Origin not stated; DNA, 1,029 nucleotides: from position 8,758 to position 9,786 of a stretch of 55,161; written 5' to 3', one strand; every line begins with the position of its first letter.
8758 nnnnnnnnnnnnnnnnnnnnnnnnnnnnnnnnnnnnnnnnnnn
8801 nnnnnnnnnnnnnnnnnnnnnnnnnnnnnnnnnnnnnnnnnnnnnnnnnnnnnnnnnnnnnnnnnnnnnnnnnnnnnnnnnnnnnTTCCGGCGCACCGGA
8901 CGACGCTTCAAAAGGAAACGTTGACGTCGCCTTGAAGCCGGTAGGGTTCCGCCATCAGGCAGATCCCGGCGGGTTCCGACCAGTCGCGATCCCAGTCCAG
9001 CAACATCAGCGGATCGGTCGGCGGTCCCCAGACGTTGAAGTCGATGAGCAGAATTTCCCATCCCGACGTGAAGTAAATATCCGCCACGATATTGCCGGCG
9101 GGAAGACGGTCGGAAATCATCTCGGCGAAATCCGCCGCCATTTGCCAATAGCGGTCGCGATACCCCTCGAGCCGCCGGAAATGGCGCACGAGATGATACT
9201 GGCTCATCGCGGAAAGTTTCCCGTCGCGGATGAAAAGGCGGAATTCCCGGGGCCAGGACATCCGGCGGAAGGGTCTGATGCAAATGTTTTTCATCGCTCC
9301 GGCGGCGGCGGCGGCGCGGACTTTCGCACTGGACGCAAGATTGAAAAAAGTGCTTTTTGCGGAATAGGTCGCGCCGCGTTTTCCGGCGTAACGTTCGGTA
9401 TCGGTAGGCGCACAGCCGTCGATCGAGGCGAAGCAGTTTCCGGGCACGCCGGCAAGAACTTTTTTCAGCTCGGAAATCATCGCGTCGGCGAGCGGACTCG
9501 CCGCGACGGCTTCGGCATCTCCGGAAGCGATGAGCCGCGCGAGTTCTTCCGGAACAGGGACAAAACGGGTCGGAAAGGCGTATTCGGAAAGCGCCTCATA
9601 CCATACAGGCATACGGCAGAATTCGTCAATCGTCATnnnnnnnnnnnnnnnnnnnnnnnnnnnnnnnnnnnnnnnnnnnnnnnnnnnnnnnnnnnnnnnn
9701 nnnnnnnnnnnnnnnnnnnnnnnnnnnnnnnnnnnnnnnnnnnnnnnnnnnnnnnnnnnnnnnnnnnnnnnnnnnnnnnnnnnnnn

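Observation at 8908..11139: Bacterial Cdc123/D123-like ATP-grasp protein in a translationally coupled def operon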

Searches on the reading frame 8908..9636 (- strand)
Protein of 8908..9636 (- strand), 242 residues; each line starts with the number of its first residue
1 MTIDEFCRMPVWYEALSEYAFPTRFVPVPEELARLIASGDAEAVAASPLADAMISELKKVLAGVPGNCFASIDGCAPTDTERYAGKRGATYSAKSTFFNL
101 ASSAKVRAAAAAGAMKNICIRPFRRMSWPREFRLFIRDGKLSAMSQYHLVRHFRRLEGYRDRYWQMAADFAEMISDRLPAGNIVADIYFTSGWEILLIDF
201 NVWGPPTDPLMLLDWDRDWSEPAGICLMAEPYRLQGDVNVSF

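Call 3: search_protein_families(library=pfam, proteins=[window:8908-9636:-], max_evalue=0.01)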
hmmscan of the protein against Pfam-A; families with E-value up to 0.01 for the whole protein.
window:8908-9636:- (242 aa): 2 families
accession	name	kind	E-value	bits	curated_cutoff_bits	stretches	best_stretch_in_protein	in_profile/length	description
PF07065.19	D123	-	2.3e-16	60.3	24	1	116-215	153-252/300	D123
PF18299.6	R2K_2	-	0.0017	18.7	26.2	1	125-181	61-110/147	ATP-grasp domain, R2K clade family 2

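Call 4: search_protein_families(library=ncbifam, proteins=[window:8908-9636:-], max_evalue=0.01)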
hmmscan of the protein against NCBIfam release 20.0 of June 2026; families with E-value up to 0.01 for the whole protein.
window:8908-9636:- (242 aa): 0 families

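Call 6: find_homologous_proteins(query=window:8908-9636:-)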
Query window:8908-9636:- (242 aa): 640 proteins with E <= 0.001 among 3572 candidates; the best 120 are listed.
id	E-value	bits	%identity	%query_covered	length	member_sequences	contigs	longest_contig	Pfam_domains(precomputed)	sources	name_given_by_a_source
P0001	1.6e-162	557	100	100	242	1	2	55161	PF07065.20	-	-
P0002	2.8e-134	465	83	99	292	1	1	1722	PF07065.20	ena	-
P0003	6.2e-126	437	80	97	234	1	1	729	PF07065.20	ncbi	-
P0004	2.9e-114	399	71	100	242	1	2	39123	PF07065.20,PF18299.7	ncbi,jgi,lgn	-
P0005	3.4e-114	399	72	100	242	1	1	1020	PF07065.20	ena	-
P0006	1.3e-111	390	71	100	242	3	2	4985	PF07065.20,PF18299.7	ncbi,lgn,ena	-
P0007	4.5e-110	385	69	100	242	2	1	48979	PF07065.20,PF18299.7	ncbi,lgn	-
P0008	1.0e-99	351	64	98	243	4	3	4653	PF07065.20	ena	-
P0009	2.6e-98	347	64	100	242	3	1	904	PF07065.20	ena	-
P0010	3.1e-91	324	61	100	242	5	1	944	PF07065.20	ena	-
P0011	2.2e-86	308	57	100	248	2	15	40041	PF07065.20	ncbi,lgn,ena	-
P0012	3.1e-84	301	57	100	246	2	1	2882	PF07065.20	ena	-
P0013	1.7e-83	298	57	99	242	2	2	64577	PF07065.20,PF18299.7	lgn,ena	-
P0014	4.8e-83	297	55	100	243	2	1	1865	PF07065.20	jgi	-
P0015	1.0e-82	296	55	99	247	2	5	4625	PF07065.20,PF18299.7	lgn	-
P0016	3.1e-82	294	55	99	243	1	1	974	PF07065.20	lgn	-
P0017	6.4e-82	293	55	99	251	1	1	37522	PF14243.12,PF07065.20,PF18299.7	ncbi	-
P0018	1.2e-81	292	56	100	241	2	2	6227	PF07065.20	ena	-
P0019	1.9e-81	291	55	100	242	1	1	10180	PF07065.20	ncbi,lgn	-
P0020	3.0e-81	291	55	100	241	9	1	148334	PF07065.20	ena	-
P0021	3.6e-81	291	55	100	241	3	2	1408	PF07065.20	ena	-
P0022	5.1e-81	290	55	100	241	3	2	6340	PF07065.20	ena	-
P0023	8.8e-81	289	57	99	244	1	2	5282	PF07065.20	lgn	-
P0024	2.2e-80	288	56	98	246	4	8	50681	PF07065.20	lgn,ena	-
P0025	2.6e-80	288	55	99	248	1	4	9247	PF07065.20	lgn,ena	-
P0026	3.5e-80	287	55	100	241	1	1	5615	PF07065.20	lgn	-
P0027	3.6e-80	287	53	100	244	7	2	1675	PF07065.20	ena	-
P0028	4.7e-80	287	54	99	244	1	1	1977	PF07065.20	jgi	jgi:hypothetical protein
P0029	1.8e-79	285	54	99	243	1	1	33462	PF07065.20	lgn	-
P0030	7.3e-79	283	54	100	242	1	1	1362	PF07065.20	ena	-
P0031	1.3e-78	282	54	99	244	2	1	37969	PF07065.20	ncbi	-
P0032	2.0e-78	282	54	99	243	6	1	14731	PF07065.20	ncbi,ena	-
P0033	2.6e-78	281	53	99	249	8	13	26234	PF07065.20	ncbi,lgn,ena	-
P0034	3.6e-78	281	54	100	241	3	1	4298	PF07065.20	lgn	-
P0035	5.3e-78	280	54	98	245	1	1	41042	PF07065.20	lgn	-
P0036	5.9e-78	280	54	100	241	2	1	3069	PF07065.20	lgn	-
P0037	7.3e-78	280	54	98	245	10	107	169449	PF07065.20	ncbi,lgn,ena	-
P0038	1.0e-77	279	55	100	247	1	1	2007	PF07065.20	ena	-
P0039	1.0e-77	279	55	100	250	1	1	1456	PF07065.20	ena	-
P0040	1.1e-77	279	55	100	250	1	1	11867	PF07065.20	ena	-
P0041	1.1e-77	279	55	100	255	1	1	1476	PF07065.20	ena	-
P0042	1.1e-77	279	55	100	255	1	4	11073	PF07065.20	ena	-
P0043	1.6e-77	279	53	100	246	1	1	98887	PF07065.20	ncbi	-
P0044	1.9e-77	278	53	99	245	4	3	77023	PF07065.20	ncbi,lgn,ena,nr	ncbi:MAG: hypothetical protein IKC89_01160 [Lentisphaeria bacterium]|nr:hypothetical protein [Lentis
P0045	2.0e-77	278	58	95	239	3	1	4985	PF07065.20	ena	-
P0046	2.9e-77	278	51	98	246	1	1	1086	PF07065.20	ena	-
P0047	3.4e-77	278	52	100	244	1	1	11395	PF14243.12,PF07065.20,PF18299.7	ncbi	-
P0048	3.4e-77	278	54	99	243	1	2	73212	PF07065.20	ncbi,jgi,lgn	-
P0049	3.5e-77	278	52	100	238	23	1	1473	PF07065.20,PF18299.7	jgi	jgi:hypothetical protein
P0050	3.5e-77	277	55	99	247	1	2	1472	PF07065.20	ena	-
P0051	5.1e-77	277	52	99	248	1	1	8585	PF07065.20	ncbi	-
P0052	6.7e-77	277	53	100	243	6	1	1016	PF07065.20,PF18299.7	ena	-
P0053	9.3e-77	276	53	98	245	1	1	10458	PF07065.20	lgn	-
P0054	9.3e-77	276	51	98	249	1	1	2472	PF07065.20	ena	-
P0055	1.1e-76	276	53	98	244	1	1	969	PF07065.20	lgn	-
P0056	1.3e-76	276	54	98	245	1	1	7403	PF07065.20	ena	-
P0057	1.3e-76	276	53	99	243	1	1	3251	PF07065.20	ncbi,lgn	-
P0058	1.9e-76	275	52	98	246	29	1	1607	PF07065.20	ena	-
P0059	2.1e-76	275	54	99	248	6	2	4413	PF07065.20,PF18299.7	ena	-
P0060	2.6e-76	275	53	98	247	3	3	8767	PF14243.12,PF07065.20,PF18299.7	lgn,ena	-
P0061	2.9e-76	274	53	99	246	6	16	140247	PF07065.20,PF18299.7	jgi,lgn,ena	-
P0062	3.0e-76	274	53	98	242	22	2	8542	PF07065.20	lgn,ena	-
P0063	3.2e-76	274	52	100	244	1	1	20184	PF14243.12,PF07065.20,PF18299.7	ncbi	-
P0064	3.6e-76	274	52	99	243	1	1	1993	PF07065.20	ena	-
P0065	4.5e-76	274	52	99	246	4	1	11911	PF07065.20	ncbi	-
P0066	5.5e-76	274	54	98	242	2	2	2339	PF07065.20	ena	-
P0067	5.8e-76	274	53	99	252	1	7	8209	PF07065.20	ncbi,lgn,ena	-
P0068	9.0e-76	273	53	99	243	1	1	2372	PF07065.20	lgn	-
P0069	9.4e-76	273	52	100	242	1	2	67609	PF07065.20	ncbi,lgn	-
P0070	1.4e-75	272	52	99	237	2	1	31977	PF14243.12,PF07065.20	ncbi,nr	ncbi:MAG: hypothetical protein PHI85_10170 [Victivallaceae bacterium]|nr:hypothetical protein [Victi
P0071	1.6e-75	272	54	99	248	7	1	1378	PF07065.20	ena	-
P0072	2.3e-75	272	51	100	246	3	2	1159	PF07065.20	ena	-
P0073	2.4e-75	272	52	98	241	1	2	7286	PF07065.20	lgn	-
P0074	2.4e-75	271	53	97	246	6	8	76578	PF07065.20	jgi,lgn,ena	-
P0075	2.6e-75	271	54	95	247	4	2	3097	PF07065.20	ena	-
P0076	2.7e-75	271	52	99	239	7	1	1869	PF07065.20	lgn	-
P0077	3.2e-75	271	51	99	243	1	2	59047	PF07065.20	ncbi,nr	ncbi:MAG: cell division cycle 123 family protein [Victivallaceae bacterium]|nr:cell division cycle 1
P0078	3.8e-75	271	53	99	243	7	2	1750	PF07065.20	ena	-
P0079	4.9e-75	270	54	98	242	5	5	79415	PF07065.20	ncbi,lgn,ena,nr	ncbi:MAG: hypothetical protein IKB71_05875 [Lentisphaeria bacterium]|nr:hypothetical protein [Lentis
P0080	5.7e-75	270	52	100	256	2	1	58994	PF07065.20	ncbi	-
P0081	5.8e-75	270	49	98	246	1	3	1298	PF14243.12,PF07065.20,PF18299.7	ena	-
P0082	6.4e-75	270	52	97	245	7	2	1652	PF07065.20,PF18299.7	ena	-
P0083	6.6e-75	270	52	98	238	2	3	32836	PF07065.20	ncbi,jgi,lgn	jgi:hypothetical protein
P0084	7.0e-75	270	52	99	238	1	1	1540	PF07065.20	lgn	-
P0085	7.2e-75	270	53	100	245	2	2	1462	PF07065.20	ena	-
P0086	7.3e-75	270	53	100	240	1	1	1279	PF07065.20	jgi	-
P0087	9.4e-75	270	53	99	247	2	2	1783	PF07065.20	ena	-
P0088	9.6e-75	270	51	99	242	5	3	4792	PF07065.20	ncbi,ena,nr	ncbi:MAG: hypothetical protein J6R85_02845 [Lentisphaeria bacterium]|nr:hypothetical protein [Lentis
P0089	1.1e-74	269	53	100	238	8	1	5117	PF07065.20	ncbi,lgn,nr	ncbi:MAG: hypothetical protein PHV59_07715 [Victivallales bacterium]|nr:hypothetical protein [Victiv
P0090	1.3e-74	269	53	98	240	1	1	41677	PF14243.12,PF07065.20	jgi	jgi:hypothetical protein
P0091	1.6e-74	269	51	100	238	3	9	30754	PF07065.20,PF18299.7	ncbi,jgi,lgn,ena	jgi:hypothetical protein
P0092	1.7e-74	269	54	95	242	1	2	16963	PF07065.20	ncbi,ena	-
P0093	1.8e-74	269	51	99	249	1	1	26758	PF07065.20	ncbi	-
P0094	2.0e-74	268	52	100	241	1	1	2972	PF07065.20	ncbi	-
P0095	2.1e-74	268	52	100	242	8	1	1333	PF07065.20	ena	-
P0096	2.2e-74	268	53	98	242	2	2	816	PF07065.20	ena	-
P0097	2.4e-74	268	52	100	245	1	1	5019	PF07065.20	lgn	-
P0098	2.4e-74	268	54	95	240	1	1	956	PF07065.20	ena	-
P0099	2.4e-74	268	52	100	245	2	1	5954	PF07065.20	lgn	-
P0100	3.1e-74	268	50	100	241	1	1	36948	PF07065.20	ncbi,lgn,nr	ncbi:MAG: hypothetical protein PHS41_01910 [Victivallaceae bacterium]|nr:hypothetical protein [Victi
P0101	3.4e-74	268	52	100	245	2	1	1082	PF07065.20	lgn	-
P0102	3.8e-74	268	51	100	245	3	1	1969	PF07065.20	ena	-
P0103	3.9e-74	268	50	97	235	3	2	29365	PF07065.20,PF18299.7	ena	-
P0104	3.9e-74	268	51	99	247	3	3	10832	PF07065.20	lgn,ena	-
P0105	4.1e-74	267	53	98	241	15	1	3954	PF07065.20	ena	-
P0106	4.3e-74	267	52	97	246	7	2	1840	PF07065.20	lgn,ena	-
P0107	4.4e-74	267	53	99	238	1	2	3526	PF07065.20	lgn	-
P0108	5.8e-74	267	53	99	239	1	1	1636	PF07065.20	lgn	-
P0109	6.5e-74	267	53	98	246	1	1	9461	PF07065.20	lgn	-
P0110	7.1e-74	267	54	98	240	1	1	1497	PF07065.20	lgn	-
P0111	7.6e-74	267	53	99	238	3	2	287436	PF07065.20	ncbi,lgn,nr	ncbi:MAG: hypothetical protein AB7F40_04695 [Victivallaceae bacterium]|nr:hypothetical protein [Vict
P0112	7.8e-74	267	51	99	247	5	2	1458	PF07065.20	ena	-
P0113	8.1e-74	266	55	98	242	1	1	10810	PF07065.20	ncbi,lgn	-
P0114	8.8e-74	266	51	98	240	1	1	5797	PF07065.20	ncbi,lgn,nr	ncbi:MAG: hypothetical protein PHQ27_07390 [Victivallales bacterium]|nr:hypothetical protein [Victiv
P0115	9.4e-74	266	50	100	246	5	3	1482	PF07065.20,PF18299.7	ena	-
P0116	1.0e-73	266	50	100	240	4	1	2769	PF07065.20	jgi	jgi:hypothetical protein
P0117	1.3e-73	266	52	97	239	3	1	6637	PF07065.20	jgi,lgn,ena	-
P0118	1.5e-73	266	51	99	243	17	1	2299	PF07065.20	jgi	-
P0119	1.5e-73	266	50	100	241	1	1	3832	PF07065.20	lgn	-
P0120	2.0e-73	265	52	100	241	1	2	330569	PF07065.20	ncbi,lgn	-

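Call 8: find_related_loci(query=A1, collection=genome_contigs, flank=5000)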
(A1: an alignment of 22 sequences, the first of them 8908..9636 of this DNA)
Query A1 (242 aa) in genome_contigs; peptide patterns used: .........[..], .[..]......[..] (x = any residue, [..] = any of these).
201 stretches matched a pattern; 181 encode a relative of the query (tblastn E <= 1e-3); the best 80 are kept; 80 distinct loci.
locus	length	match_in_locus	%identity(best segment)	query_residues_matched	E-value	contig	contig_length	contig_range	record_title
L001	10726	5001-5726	71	1-242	4e-119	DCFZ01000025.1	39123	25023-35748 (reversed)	MAG TPA_asm: Lentisphaeria bacterium UBA1791 UBA1791_contig_14935, whole genome shotgun sequence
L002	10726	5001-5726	69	1-242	1e-115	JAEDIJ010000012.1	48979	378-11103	MAG: Victivallaceae bacterium isolate MAG159 NODE_359_length_48979_cov_8.027819, whole genome shotgun sequence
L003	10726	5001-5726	70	1-242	4e-115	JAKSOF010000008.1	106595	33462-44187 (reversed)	MAG: Victivallaceae bacterium isolate Horse_feces170 MAG170_8, whole genome shotgun sequence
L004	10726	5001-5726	64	1-242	1e-102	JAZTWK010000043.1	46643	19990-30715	MAG: Victivallaceae bacterium isolate T1900045334_YK20190023.MAGScoT_cleanbin_000026 SGB_6569_k141_4122517, whole genome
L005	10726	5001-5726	61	1-242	7e-97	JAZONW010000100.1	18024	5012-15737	MAG: Victivallaceae bacterium isolate T1900045635_YK20190329.MAGScoT_cleanbin_000025 SGB_8088_k141_2943314, whole genome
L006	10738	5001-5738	57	1-242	4e-88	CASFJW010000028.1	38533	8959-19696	uncultured Lentisphaeria bacterium isolate SI.O16.metabat-bins.66 genome assembly, contig: SI.O16.metabat-bins.66.fa_k14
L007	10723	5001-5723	55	1-242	2e-87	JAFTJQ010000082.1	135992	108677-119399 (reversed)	MAG: Lentisphaeria bacterium isolate RGIG3879 Roe_deer_Cecum-2__c583247, whole genome shotgun sequence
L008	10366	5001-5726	55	4-242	1e-86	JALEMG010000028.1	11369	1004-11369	MAG: Lentisphaeria bacterium isolate SUG133 k141_1204312, whole genome shotgun sequence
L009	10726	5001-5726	58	3-242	2e-86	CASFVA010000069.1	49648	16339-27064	uncultured Lentisphaeria bacterium isolate CO.O28.metabat-bins.137 genome assembly, contig: CO.O28.metabat-bins.137.fa_k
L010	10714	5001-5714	55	5-242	3e-86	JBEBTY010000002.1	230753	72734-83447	MAG: Victivallis vadensis isolate T2.bin.197 NODE_93_length_230753_cov_71.059485, whole genome shotgun sequence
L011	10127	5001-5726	55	1-242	8e-86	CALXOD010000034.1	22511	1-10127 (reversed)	MAG: uncultured Victivallaceae bacterium isolate E02__bin272 genome assembly, contig: E02__k127_6069366, whole genome sh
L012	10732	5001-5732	55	4-242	1e-85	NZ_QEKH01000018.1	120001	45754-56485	Victivallis vadensis strain DSM 14823 Ga0215691_118, whole genome shotgun sequence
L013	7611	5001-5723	55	1-242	2e-84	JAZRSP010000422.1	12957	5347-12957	MAG: Victivallaceae bacterium isolate T1900045346_YK20190036.MAGScoT_cleanbin_000026 SGB_6714_k141_1320188, whole genome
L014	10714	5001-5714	55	5-242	3e-84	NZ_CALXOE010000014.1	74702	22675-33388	MAG: uncultured Victivallis sp. isolate BRZ_FG__bin79 BRZ_FG__NODE_677_length_74702_cov_6.530104, whole genome shotgun s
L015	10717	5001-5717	54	4-242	7e-84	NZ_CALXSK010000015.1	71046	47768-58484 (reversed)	MAG: uncultured Victivallis sp. isolate BRZ_NM__bin32 BRZ_NM__NODE_452_length_71046_cov_7.385915, whole genome shotgun s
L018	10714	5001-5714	53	1-242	2e-83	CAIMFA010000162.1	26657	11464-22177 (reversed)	MAG: uncultured Lentisphaeria bacterium isolate Umea_bin-02975 genome assembly, contig: bin-02975:0162/1030, whole genom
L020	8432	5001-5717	54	4-242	1e-82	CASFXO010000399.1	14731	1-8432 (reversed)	uncultured Lentisphaeria bacterium isolate CO.A102.metabat-bins.61 genome assembly, contig: CO.A102.metabat-bins.61.fa_k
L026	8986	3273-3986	54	5-242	4e-81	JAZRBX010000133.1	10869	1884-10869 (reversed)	MAG: Victivallaceae bacterium isolate T1900045122_TC20190116.MAGScoT_cleanbin_000059 SGB_4845_k141_4322014, whole genome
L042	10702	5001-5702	51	5-242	1e-78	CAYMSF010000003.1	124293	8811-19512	MAG TPA_asm: uncultured Victivallaceae bacterium isolate SRP272421_co3_131 genome assembly, contig: NODE_78_length_12429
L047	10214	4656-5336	54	12-242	4e-78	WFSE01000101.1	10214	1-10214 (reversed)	MAG: Lentisphaeria bacterium isolate S016_21_esom k151_513967, whole genome shotgun sequence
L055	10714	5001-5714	51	1-242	2e-77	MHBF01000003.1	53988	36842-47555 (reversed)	MAG: Lentisphaerae bacterium GWF2_44_16 gwf2_scaffold_1029, whole genome shotgun sequence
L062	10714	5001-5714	51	1-242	6e-77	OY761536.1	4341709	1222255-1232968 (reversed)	MAG: Victivallaceae bacterium isolate e353ef71-700a-4510-b67c-5bed4426050c genome assembly, chromosome: 1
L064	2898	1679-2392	52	1-242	2e-77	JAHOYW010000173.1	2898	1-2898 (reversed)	MAG: Victivallales bacterium isolate CORE_19_RING_Bin_00005 c_000000005807, whole genome shotgun sequence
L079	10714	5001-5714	49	5-242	4e-74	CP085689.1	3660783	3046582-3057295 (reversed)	Lentisphaerae bacterium WC36 chromosome, complete genome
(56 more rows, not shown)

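Call 17: search_solved_structures(query=A1, max_evalue=1, show_alignments=3)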
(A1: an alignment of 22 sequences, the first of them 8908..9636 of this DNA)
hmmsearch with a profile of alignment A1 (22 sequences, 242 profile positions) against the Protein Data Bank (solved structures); distinct sequences matched with E-value up to 1: 6.
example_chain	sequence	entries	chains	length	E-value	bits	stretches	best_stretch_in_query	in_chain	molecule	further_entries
8phd_A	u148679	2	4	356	6.1e-15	58.5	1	118-217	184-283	Cell division cycle protein 123 homolog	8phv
4zgp_A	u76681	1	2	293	4.8e-07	32.7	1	119-216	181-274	Cell division cycle protein 123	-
4zgn_A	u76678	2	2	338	6.7e-07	32.2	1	119-216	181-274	Cell division cycle protein 123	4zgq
4zgo_A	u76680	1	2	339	6.8e-07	32.2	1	119-216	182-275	Cell division cycle protein 123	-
43no_A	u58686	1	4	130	0.056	16.1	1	176-206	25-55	VEGFA_Binder-004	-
9snn_A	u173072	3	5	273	0.25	14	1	46-110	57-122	ancestral PcpI (aPcpI) | ancestral PcpI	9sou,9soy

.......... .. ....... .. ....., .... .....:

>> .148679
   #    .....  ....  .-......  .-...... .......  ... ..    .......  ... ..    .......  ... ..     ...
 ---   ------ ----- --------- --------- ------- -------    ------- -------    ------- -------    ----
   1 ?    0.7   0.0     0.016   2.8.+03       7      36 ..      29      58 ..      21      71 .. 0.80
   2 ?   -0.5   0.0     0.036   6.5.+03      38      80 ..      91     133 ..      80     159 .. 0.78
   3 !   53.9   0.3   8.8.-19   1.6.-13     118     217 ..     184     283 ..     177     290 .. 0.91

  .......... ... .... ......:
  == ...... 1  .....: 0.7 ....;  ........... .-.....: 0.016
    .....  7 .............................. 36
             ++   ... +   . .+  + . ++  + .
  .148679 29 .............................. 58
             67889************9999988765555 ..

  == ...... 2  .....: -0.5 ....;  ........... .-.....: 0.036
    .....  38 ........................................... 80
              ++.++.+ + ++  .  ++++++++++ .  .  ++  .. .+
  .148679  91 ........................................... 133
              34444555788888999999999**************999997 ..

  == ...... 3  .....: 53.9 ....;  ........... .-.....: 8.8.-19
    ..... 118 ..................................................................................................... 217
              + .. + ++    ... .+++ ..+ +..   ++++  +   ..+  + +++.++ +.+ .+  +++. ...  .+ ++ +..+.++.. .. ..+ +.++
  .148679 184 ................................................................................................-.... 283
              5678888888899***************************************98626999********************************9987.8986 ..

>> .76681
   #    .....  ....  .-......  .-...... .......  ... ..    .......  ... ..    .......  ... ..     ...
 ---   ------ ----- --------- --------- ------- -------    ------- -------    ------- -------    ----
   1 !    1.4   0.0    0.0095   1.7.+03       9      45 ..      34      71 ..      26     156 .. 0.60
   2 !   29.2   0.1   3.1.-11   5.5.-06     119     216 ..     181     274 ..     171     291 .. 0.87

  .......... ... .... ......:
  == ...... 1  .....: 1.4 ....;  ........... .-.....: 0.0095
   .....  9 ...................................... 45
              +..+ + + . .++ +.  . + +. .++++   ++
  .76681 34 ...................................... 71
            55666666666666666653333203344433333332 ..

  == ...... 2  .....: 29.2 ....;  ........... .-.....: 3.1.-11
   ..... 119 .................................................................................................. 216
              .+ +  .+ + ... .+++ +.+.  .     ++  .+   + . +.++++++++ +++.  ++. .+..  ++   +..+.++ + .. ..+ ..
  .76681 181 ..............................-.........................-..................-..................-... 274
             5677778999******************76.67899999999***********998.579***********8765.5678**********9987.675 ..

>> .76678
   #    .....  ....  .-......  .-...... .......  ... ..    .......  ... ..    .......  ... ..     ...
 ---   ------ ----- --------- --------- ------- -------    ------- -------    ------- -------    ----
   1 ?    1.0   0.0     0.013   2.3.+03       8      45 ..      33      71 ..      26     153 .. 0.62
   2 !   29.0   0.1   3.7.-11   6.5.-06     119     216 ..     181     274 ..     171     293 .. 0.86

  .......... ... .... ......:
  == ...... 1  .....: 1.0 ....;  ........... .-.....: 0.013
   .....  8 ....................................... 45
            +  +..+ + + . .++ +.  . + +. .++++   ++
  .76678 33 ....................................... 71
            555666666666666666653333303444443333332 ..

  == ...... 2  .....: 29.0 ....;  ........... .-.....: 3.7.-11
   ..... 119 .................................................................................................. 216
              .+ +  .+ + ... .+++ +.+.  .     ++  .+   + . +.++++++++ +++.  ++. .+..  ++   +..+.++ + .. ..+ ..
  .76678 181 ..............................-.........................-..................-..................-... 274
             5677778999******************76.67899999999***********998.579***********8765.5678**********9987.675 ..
